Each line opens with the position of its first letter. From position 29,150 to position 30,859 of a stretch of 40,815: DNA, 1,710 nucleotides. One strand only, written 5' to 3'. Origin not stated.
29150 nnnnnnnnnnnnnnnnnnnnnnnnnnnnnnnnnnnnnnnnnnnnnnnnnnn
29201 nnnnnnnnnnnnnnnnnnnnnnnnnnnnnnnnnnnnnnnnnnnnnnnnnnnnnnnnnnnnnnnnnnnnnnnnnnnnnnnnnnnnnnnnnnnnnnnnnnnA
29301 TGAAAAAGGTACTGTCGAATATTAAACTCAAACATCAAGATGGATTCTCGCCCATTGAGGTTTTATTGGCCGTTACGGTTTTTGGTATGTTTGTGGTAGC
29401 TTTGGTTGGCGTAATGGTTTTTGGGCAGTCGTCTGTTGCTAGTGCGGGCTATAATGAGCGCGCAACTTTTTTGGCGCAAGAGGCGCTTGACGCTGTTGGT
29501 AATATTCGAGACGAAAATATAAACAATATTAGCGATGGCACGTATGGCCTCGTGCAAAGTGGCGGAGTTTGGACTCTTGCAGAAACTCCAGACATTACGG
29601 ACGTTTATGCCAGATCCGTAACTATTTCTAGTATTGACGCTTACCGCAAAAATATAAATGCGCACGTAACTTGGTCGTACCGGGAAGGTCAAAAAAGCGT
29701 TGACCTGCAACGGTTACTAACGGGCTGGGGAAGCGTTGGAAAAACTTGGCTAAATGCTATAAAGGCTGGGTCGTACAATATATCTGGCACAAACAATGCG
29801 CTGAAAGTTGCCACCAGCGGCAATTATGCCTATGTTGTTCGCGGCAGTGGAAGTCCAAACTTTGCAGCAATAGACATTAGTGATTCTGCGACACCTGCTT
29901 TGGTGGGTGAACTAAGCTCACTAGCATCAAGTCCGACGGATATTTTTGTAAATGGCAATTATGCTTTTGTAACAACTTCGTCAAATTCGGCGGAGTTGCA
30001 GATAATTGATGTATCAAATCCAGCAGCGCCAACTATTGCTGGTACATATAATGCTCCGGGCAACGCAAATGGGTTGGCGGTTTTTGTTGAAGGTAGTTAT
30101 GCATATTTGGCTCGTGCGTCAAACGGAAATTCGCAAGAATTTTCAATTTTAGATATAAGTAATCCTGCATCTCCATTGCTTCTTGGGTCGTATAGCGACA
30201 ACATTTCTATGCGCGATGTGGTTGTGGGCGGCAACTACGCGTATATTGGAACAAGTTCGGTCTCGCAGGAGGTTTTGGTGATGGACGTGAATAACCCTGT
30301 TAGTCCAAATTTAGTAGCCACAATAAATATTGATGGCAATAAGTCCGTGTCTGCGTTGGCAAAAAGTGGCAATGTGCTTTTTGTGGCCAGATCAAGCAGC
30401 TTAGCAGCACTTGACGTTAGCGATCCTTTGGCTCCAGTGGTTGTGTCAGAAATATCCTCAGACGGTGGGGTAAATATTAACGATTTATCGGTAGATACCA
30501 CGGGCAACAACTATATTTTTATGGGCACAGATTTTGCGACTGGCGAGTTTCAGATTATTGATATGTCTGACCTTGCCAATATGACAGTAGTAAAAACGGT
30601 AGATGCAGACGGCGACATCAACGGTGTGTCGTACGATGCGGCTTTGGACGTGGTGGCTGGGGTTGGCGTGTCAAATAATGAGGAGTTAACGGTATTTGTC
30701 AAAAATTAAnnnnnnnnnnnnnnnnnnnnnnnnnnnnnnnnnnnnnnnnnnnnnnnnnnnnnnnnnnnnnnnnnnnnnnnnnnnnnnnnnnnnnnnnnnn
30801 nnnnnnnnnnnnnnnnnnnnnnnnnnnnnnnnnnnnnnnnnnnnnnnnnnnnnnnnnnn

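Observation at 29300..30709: Pilin fused to a seven-bladed beta-propeller, a possible built-in tip adhesin analogous to PilY1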

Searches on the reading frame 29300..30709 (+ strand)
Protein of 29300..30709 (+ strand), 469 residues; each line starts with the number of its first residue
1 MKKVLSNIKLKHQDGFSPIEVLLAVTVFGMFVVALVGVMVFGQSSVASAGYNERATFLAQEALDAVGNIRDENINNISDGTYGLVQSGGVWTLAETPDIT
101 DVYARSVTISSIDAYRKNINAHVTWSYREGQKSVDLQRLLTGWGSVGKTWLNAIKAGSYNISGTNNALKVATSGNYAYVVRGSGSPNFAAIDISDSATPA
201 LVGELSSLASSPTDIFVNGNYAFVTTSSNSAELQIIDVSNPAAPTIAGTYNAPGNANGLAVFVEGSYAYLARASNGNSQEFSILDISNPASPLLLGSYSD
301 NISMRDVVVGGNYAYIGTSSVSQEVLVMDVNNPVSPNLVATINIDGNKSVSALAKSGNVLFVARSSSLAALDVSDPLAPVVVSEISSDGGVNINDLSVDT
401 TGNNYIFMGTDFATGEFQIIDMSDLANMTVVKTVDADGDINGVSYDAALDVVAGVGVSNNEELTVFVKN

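Call 3: search_protein_families(library=pfam, proteins=[window:29300-30709:+], max_evalue=1)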
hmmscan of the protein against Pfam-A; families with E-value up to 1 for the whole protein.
window:29300-30709:+ (469 aa): 4 families
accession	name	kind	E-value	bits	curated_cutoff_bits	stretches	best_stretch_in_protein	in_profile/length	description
PF08309.17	LVIVD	-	8.1e-34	115.2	20.2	5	214-251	6-41/42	LVIVD repeat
PF09826.15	Beta_propel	-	7e-07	28.9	22.4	1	170-322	17-133/495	Beta propeller domain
PF06453.16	LT-IIB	-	0.11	12.8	25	1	35-102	16-81/122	Type II heat-labile enterotoxin , B subunit (LT-IIB)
PF02126.24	PTE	-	0.17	11.7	22.4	1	45-142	81-178/298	Phosphotriesterase family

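Call 4: search_protein_families(library=ncbifam, proteins=[window:29300-30709:+], max_evalue=1)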
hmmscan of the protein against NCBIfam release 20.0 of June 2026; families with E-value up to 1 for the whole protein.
window:29300-30709:+ (469 aa): 5 families
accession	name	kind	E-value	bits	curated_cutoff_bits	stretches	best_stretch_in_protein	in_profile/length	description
TIGR04312.1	choice_anch_B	subfamily_domain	7.8e-18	64.9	100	2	187-344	54-226/364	choice-of-anchor B family protein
TIGR02523.1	type_IV_pilV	equivalog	0.00013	22.4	52.2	1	13-66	1-54/139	type IV pilus modification protein PilV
NF047828.1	T3SSXpsI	equivalog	0.00026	21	150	1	13-131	1-117/132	type II secretion system protein XpsI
NF007660.0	PRK10332.1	equivalog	0.0081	16.7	86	1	9-46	4-41/107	prepilin-type N-terminal cleavage/methylation domain-containing protein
NF041013.1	T4P_ComGE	equivalog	0.08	13.1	49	1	13-63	3-53/83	competence type IV pilus minor pilin ComGE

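Call 6: find_homologous_proteins(query=window:29300-30709:+, max_evalue=0.001)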
Query window:29300-30709:+ (469 aa): 1906 proteins with E <= 0.001 among 8000 candidates; the best 120 are listed.
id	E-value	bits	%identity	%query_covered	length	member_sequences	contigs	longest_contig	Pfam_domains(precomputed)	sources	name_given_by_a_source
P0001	5.5e-293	989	100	100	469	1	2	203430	PF09826.16,PF08309.18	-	-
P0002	3.0e-179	615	64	96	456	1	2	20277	PF09826.16,PF08309.18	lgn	-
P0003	4.6e-151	522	53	100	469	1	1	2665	PF08309.18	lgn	-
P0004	7.5e-145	501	53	98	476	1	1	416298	PF08309.18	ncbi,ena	-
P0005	1.1e-144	501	51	100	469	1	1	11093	PF08309.18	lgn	-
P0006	6.8e-142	492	52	100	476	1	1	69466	PF22494.4,PF08309.18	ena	-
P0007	7.9e-142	491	51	100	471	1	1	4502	PF08309.18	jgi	jgi:Tfp pilus assembly protein PilV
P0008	9.0e-134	465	50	100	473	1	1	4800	PF09826.16,PF08309.18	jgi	jgi:Tfp pilus assembly protein PilV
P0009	7.7e-133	462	49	100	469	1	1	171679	PF08309.18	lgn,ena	-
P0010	2.4e-130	453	48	97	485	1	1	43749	PF09826.16,PF08309.18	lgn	-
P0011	4.3e-127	443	47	100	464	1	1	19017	PF07963.18,PF08309.18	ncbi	-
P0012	3.9e-124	433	46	98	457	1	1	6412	PF22494.4,PF08309.18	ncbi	ncbi:MAG TPA: hypothetical protein VIQ80_00625 [Candidatus Saccharimonadales bacterium]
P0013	6.8e-123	429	46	100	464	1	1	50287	PF07963.18,PF08309.18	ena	-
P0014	2.9e-122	427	46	98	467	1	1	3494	PF08309.18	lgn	-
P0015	1.8e-120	421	36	95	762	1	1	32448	PF09826.16,PF08309.18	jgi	-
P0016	1.5e-118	415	45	100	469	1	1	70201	PF08309.18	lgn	-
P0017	3.4e-118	413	45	100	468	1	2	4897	PF22494.4,PF09826.16,PF08309.18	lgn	-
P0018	1.3e-116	408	45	100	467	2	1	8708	PF07963.18,PF09826.16,PF08309.18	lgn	-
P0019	4.4e-116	406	31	99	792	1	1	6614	PF25171.2,PF09826.16,PF08309.18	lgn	-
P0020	8.9e-115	402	44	98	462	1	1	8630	PF07963.18,PF09826.16,PF08309.18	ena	-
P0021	2.5e-114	401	45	98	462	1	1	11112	PF07963.18,PF09826.16,PF08309.18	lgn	-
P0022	3.9e-114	400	45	100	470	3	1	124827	PF08309.18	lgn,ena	-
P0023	1.6e-113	398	44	100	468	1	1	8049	PF08309.18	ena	-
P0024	2.3e-113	398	45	100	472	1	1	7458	PF08309.18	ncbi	-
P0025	3.0e-113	397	44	100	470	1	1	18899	PF08309.18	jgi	-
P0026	1.5e-112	395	44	98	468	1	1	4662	PF09826.16,PF08309.18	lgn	-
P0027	1.8e-111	391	42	100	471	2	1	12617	PF22494.4,PF08309.18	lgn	-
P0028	2.8e-111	391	43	100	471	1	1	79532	PF09826.16,PF08309.18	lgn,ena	-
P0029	3.4e-111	390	44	100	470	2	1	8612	PF08309.18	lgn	-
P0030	1.2e-110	389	44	97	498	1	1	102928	PF08309.18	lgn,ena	-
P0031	3.1e-110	387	44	100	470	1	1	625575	PF08309.18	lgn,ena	-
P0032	5.1e-110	387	42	100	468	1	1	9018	PF07963.18,PF08309.18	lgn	-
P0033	6.6e-109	383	45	98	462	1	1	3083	PF07963.18,PF08309.18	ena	-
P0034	9.5e-109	382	43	99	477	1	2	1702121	PF09826.16,PF08309.18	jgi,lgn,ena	-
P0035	2.8e-108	381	43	98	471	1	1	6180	PF07963.18,PF08309.18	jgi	jgi:prepilin-type N-terminal cleavage/methylation domain-containing protein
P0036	8.2e-108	379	44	99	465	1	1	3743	PF08309.18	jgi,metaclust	metaclust:\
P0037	1.2e-107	379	43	100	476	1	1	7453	PF08309.18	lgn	-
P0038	1.3e-107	379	43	100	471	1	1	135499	PF08309.18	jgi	jgi:hypothetical protein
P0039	3.6e-105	371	42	98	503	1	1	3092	PF07963.18,PF08309.18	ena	-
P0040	2.4e-103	364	42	100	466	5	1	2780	PF08309.18,PF06453.17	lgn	-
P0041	3.5e-103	364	44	100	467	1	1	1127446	PF08309.18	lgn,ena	-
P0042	5.3e-103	363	41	99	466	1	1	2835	PF09826.16,PF08309.18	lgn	-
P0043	1.1e-102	362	43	97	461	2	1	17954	PF08309.18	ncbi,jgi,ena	-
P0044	1.9e-102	362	43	100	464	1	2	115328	PF08309.18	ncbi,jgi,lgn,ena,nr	ncbi:MAG TPA: hypothetical protein VK694_07795 [Verrucomicrobiae bacterium]|nr:hypothetical protein 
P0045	4.3e-102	360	40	99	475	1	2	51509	PF22494.4,PF08309.18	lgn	-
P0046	5.0e-102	360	41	100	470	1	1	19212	PF08309.18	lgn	-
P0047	1.7e-101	358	43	100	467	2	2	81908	PF08309.18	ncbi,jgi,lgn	-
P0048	1.8e-101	358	41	100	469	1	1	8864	PF08309.18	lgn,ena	-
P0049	2.8e-101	358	44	98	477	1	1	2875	PF07963.18,PF08309.18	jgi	-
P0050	4.2e-101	357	40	97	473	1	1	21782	PF22494.4,PF24807.2,PF09826.16,PF08309.18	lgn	-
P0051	9.5e-101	356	43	98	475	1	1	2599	PF08309.18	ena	-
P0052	2.2e-100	355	43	100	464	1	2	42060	PF08309.18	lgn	-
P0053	2.6e-100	355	43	100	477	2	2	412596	PF07963.18,PF08309.18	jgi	jgi:prepilin-type N-terminal cleavage/methylation domain-containing protein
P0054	2.7e-100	354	43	100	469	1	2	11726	PF08309.18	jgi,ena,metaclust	metaclust:\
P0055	2.9e-100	354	39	100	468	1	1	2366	PF09826.16,PF08309.18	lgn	-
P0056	4.9e-100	354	42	100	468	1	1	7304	PF08309.18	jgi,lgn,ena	-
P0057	5.0e-100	354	43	98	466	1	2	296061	PF08309.18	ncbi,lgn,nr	ncbi:MAG TPA: hypothetical protein VLG92_05425 [Candidatus Saccharimonadia bacterium]|nr:hypothetica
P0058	5.5e-100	353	40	99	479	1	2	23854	PF08309.18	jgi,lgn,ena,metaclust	metaclust:\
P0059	6.6e-100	353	41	100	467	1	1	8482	PF08309.18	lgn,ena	-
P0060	7.3e-100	353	41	100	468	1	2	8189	PF09826.16,PF08309.18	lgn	-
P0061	2.1e-99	352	42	99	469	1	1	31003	PF09826.16,PF08309.18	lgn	-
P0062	4.7e-99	350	42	100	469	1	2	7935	PF08309.18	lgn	-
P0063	5.6e-99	350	41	99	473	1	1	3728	PF22494.4,PF08309.18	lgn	-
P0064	1.3e-98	349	41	97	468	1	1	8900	PF22494.4,PF09826.16,PF08309.18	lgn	-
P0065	1.4e-98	349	40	99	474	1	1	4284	PF09826.16,PF08309.18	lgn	-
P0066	1.5e-98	349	41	100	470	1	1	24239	PF07963.18,PF08309.18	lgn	-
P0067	2.2e-96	342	40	98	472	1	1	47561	PF07963.18,PF08309.18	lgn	-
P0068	2.3e-96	342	42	99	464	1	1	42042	PF08309.18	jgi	jgi:hypothetical protein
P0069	2.6e-96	341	41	99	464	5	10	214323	PF07963.18,PF08309.18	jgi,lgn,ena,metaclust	metaclust:\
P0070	3.0e-96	341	41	99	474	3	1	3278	PF08309.18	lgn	-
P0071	6.5e-96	340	41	97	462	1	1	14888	PF08309.18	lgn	-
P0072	8.8e-96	340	42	100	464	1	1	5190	PF08309.18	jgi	jgi:hypothetical protein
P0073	1.4e-95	339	42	99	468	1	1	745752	PF09826.16,PF08309.18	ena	-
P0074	1.7e-95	339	39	100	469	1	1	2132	PF22494.4,PF09826.16,PF08309.18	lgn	-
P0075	1.7e-95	339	39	96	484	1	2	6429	PF08309.18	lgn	-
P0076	2.0e-95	338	41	98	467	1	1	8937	PF08309.18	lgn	-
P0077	2.2e-95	338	39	100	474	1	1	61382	PF07963.18,PF08309.18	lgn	-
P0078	2.2e-95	338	41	96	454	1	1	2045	PF08309.18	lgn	-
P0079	2.2e-95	338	41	97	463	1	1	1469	PF22494.4,PF07963.18,PF05694.18,PF09826.16,PF08309.18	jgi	jgi:prepilin-type N-terminal cleavage/methylation domain-containing protein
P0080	2.2e-95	338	40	100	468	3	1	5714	PF08309.18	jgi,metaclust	metaclust:\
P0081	2.6e-95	338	40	99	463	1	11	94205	PF08309.18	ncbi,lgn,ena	-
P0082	3.4e-95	338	43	96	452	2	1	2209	PF08309.18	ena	-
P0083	3.5e-95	338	41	98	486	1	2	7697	PF08309.18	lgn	-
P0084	3.7e-95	338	40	97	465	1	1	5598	PF08309.18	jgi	jgi:Tfp pilus assembly protein PilV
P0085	3.7e-95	338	41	100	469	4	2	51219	PF09826.16,PF08309.18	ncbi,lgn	-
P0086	4.0e-95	337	41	98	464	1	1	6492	PF08309.18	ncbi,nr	ncbi:MAG TPA: prepilin-type N-terminal cleavage/methylation domain-containing protein [Candidatus Sa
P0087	7.4e-95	337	40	97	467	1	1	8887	PF09826.16,PF08309.18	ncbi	-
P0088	8.4e-95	336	42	97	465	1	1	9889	PF08309.18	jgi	jgi:Tfp pilus assembly protein PilV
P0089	8.4e-95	336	39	98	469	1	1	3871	PF08309.18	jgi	jgi:hypothetical protein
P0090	1.3e-94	336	39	99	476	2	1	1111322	PF09826.16,PF08309.18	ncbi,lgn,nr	ncbi:MAG: hypothetical protein IPJ67_00665 [Candidatus Moraniibacteriota bacterium]|nr:MAG: hypothet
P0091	1.5e-94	336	41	96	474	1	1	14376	PF08309.18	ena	-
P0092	2.2e-94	335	41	100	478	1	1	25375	PF07963.18,PF08309.18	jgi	jgi:prepilin-type N-terminal cleavage/methylation domain-containing protein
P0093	2.4e-94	335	40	100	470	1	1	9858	PF08309.18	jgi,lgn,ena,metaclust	metaclust:\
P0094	2.8e-94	335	40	98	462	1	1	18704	PF09826.16,PF08309.18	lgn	-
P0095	5.4e-94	334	32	74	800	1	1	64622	PF09826.16,PF08309.18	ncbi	-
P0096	6.2e-94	334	40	100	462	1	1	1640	PF09826.16,PF08309.18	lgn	-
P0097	8.2e-94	333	42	100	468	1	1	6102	PF08309.18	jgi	jgi:prepilin-type N-terminal cleavage/methylation domain-containing protein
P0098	1.3e-93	332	40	98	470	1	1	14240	PF08309.18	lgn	-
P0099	1.5e-93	332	40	100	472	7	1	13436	PF08309.18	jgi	jgi:hypothetical protein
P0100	1.6e-93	332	40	100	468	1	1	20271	PF07963.18,PF08309.18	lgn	-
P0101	1.9e-93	332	40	97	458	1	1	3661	PF07963.18,PF08309.18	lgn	-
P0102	3.3e-93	331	38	99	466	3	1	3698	PF08309.18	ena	-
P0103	3.3e-93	331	40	100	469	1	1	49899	PF08309.18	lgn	-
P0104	3.4e-93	331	41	100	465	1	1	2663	PF09826.16,PF08309.18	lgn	-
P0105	5.2e-93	330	39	100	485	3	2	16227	PF08309.18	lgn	-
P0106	8.4e-93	330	41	100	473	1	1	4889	PF08309.18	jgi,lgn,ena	-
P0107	9.5e-93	330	39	98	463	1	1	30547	PF08309.18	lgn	-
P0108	3.0e-92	328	41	98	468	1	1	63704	PF08309.18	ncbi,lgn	-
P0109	3.9e-92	328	40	96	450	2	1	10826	PF22494.4,PF08309.18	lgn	-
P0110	4.4e-92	327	39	99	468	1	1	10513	PF08309.18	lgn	-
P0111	5.2e-92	327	39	100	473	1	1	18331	PF08309.18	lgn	-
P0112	8.9e-92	326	40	97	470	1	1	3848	PF08309.18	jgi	-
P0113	1.0e-91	326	40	96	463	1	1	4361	PF09826.16,PF08309.18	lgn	-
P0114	1.2e-91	326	40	100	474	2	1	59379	PF08309.18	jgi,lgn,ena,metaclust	metaclust:\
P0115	1.3e-91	326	39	98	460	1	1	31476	PF09826.16,PF08309.18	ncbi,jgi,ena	ncbi:MAG: prepilin-type N-terminal cleavage/methylation domain-containing protein [Candidatus Gracil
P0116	2.5e-91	325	40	100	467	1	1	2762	PF08309.18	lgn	-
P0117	3.8e-91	324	39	100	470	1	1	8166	PF08309.18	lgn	-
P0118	3.8e-91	324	39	99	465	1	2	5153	PF08309.18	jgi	-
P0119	4.3e-91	324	40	97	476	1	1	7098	PF08309.18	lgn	-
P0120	4.5e-91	324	38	96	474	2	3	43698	PF09826.16,PF08309.18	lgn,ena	-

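Call 19: find_related_loci(query=A2, collection=genome_contigs, flank=6000)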
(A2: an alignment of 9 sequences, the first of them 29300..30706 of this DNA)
Query A2 (469 aa) in genome_contigs; peptide patterns used: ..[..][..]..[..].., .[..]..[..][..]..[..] (x = any residue, [..] = any of these).
82 stretches matched a pattern; 26 encode a relative of the query (tblastn E <= 1e-3); 26 distinct loci.
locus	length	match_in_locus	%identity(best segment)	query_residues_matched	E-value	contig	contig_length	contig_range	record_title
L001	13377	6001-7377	53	11-469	4e-156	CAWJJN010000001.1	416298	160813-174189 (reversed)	MAG: uncultured Candidatus Saccharibacteria bacterium isolate MFD05674.bin.1.49 genome assembly, contig: contig_105183,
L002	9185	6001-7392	47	1-469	3e-140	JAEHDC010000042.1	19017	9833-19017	MAG: Candidatus Saccharibacteria bacterium isolate EFPC_124 k127_14531566, whole genome shotgun sequence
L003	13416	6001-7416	43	1-469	2e-111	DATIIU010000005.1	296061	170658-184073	MAG TPA_asm: Candidatus Saccharimonadia bacterium isolate SMAG_U15673 k141_407366, whole genome shotgun sequence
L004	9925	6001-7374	40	8-469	9e-104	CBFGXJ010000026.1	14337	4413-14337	MAG TPA_asm: uncultured bacterium isolate SRR32277390_binner123_Refined_3 genome assembly, contig: ERZ27245939.801, whol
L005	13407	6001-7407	41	1-469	4e-102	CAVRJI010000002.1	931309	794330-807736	MAG: uncultured bacterium isolate MFD01275.bin.1.111 genome assembly, contig: contig_12920, whole genome shotgun sequenc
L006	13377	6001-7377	41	12-469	8e-99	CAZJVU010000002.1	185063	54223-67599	MAG TPA_asm: uncultured Candidatus Saccharibacteria bacterium isolate SRP200132_co1_144 genome assembly, contig: NODE_62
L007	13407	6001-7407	41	1-469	5e-106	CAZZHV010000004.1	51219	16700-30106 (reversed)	MAG TPA_asm: uncultured Candidatus Saccharibacteria bacterium isolate SRP200132_co1_55 genome assembly, contig: NODE_103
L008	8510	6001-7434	29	10-465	4e-54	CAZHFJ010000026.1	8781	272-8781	MAG TPA_asm: uncultured Candidatus Saccharibacteria bacterium isolate SRP118108_co4_36 genome assembly, contig: NODE_823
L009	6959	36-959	33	152-447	1e-30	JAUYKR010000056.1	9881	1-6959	MAG: bacterium isolate C24_metabat.bin.206 C24_k141_464924, whole genome shotgun sequence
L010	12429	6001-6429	41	1-143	1e-29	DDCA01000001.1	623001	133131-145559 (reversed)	MAG TPA_asm: Candidatus Saccharibacteria bacterium UBA2018 UBA2018_contig_28, whole genome shotgun sequence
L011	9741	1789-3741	33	156-384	1e-22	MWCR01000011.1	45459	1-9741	MAG: Parcubacteria group bacterium ADurb.Bin192 BWY14_contig000011, whole genome shotgun sequence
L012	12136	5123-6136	32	175-443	1e-21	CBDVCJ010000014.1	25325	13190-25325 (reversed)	MAG TPA_asm: uncultured Thermoplasmata archaeon isolate SRR22302367_concoct_193 genome assembly, contig: ERZ26661968.849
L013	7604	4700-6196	31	152-431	2e-19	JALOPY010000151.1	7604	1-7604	MAG: bacterium isolate Prado141 scaffold_27451, whole genome shotgun sequence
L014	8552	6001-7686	32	150-435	2e-19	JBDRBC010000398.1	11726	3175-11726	MAG: bacterium isolate MEGAHIT-group-1.1038 k141_1362265, whole genome shotgun sequence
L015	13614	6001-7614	30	109-433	1e-18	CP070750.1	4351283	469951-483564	MAG: Candidatus Aminicenantes bacterium isolate bin34 chromosome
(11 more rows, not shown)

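Call 26: predict_structure(alignment_id=A1)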
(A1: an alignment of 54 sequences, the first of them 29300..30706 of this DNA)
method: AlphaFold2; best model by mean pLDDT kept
length: 469 residues; sequences in the alignment: 54
mean_pLDDT: 90.4   pTM: 0.74
mean pLDDT of the five models: 90.4, 89.2, 88.4, 88.3, 87.1
residues with pLDDT >= 90: 335; 70-90: 107; 50-70: 14; < 50: 13
segments of 3 or more residues with pLDDT < 50: 1-13
pLDDT, mean of each block of 10 residues (from residue 1): 41 57 81 80 79 92 89 76 84 83 91 86 87 93 71 95 94 98 93 97 93 97 94 97 97 93 98 92 98 97 97 97 97 97 92 97 97 97 96 96 93 96 96 95 97 94 94
secondary structure, 60 per line:
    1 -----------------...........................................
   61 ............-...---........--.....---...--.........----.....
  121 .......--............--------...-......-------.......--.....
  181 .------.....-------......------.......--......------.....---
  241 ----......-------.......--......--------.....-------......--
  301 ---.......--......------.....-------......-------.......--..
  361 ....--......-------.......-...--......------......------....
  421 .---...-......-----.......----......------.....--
elements in order: H18-72 E80-87 E90-94 E98-100 E103-111 E116-127 E130-141 E154-159 E167-173 E176-181 E188-192 E200-205 E212-218 E221-226 E233-237 E245-250 E258-264 E267-272 E281-285 E293-298 E304-310 E313-318 E325-329 E337-342 E350-356 E359-364 E367-372 E380-386 E393-398 E405-410 E417-421 E429-434 E440-446 E451-456 E463-467

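Call 31: fold_search(model_id=the predicted structure, library=pdb)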
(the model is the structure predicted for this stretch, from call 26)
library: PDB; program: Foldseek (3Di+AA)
matches with E <= 10: 1166; with E <= 0.001: 695
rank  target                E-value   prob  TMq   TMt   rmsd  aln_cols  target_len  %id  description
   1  5hrm_A                1.8e-12  1.00  0.53  0.50   5.8       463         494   15  Crystal structure of phosphotriesterase from Sphingobium sp. TCM1 (released 2016-07-13)
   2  5hrm_B                3.4e-12  1.00  0.54  0.51   5.5       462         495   15  Crystal structure of phosphotriesterase from Sphingobium sp. TCM1 (released 2016-07-13)
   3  6wnx_G                2.9e-11  1.00  0.51  0.59   3.9       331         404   10  FBXW11-SKP1 in complex with a pSer33/pSer37 Beta-Catenin peptide (released 2020-05-06)
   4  6wnx_A                3.8e-11  1.00  0.51  0.58   4.0       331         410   10  FBXW11-SKP1 in complex with a pSer33/pSer37 Beta-Catenin peptide (released 2020-05-06)
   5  6m93_A                4.0e-11  1.00  0.53  0.61   3.4       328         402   10  Monophosphorylated pSer33 b-Catenin peptide, b-TrCP/Skp1, NRX-1933 ternary complex (released 2019-04-03)
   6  6wnx_D                4.4e-11  1.00  0.51  0.59   4.0       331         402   10  FBXW11-SKP1 in complex with a pSer33/pSer37 Beta-Catenin peptide (released 2020-05-06)
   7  6m92_A                5.8e-11  1.00  0.53  0.62   3.3       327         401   10  Monophosphorylated pSer33 b-Catenin peptide, b-TrCP/Skp1, NRX-2663 ternary complex (released 2019-04-03)
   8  5nuv                  6.4e-11  1.00  0.53  0.81   3.1       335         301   13  Structure of the WD40-domain of human ATG16L1 (released 2017-07-19)
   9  6m90_A                8.5e-11  1.00  0.53  0.61   3.5       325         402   11  Monophosphorylated pSer33 b-Catenin peptide, b-TrCP/Skp1, NRX-2776 ternary complex (released 2019-04-03)
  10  1p22_A                1.2e-10  1.00  0.52  0.60   4.1       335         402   12  Structure of a beta-TrCP1-Skp1-beta-catenin complex: destruction motif binding and lysine specificity on the SCFbeta-T (released 2003-07-08)
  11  1gxr_A                2.3e-10  1.00  0.52  0.71  13.1       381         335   13  WD40 Region of Human Groucho/TLE1 (released 2002-06-13)
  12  9tes_A                3.4e-10  1.00  0.52  0.68   3.6       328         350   10  Crystal structure of beta-TrCP bound by diphosphorylated PDCD4 degron peptide (released 2026-04-08)
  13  3mxx                  3.7e-10  1.00  0.54  0.77   3.7       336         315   15  Crystal structure of WDR5 mutant (S62A) (released 2010-10-20)
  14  9tdz_A                5.0e-10  1.00  0.52  0.67   3.7       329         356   11  Crystal structure of beta-TrCP bound by diphosphorylated claspin degron peptide (released 2026-04-08)
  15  7fik_c                5.2e-10  1.00  0.50  0.73   4.2       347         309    9  The cryo-EM structure of the CR subunit from X. laevis NPC (released 2022-11-09)
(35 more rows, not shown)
